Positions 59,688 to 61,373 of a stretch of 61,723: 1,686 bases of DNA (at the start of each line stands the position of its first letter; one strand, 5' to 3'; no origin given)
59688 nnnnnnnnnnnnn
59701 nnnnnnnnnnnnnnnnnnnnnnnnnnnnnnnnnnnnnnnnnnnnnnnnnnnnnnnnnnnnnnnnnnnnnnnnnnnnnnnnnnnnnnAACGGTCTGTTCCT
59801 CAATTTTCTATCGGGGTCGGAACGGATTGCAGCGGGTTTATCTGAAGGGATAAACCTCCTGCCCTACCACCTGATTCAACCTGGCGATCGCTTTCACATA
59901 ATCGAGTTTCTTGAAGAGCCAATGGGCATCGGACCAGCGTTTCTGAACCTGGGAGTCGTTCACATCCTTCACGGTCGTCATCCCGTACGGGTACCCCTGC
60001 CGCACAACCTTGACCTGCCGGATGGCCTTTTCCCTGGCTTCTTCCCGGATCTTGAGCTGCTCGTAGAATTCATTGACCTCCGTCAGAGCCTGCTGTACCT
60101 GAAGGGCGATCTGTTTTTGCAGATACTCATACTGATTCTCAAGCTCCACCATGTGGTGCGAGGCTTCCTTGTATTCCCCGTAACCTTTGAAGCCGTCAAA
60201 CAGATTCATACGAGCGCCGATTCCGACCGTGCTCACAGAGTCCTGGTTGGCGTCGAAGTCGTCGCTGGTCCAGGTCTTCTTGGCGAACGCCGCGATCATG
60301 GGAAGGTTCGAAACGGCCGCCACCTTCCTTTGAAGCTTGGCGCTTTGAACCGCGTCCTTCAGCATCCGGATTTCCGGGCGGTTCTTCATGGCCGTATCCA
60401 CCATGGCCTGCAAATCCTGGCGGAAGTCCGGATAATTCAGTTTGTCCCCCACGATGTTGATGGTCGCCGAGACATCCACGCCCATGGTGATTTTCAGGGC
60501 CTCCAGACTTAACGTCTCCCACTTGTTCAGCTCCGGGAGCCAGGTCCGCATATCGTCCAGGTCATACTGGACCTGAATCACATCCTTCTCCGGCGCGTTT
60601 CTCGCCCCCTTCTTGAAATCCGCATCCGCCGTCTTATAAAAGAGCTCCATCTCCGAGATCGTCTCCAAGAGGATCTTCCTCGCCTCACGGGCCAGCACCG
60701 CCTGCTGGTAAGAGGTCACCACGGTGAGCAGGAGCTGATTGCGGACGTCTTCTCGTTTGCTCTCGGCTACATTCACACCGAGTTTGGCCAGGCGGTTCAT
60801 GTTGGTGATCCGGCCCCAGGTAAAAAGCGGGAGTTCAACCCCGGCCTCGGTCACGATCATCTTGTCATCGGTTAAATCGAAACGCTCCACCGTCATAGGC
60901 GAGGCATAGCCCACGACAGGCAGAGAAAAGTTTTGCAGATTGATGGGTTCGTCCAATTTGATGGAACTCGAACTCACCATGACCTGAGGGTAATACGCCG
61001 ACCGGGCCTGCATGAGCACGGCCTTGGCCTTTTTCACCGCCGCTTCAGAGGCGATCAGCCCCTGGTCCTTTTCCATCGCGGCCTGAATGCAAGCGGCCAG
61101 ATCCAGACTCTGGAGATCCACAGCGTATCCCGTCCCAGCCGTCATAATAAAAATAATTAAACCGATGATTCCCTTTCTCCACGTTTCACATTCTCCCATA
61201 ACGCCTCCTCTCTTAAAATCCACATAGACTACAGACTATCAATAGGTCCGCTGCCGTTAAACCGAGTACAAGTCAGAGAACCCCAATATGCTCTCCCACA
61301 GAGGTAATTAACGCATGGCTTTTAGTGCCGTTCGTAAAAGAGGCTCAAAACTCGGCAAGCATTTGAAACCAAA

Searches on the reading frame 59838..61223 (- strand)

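Call 29: search_protein_families(library=pfam, proteins=[window:59838-61223:-], max_evalue=0.00001)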
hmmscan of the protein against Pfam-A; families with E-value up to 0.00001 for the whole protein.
window:59838-61223:- (461 aa): 1 family
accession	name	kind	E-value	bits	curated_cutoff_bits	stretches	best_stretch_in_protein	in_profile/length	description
PF02321.23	OEP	-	3.5e-46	157.8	22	2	271-454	1-187/187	Outer membrane efflux protein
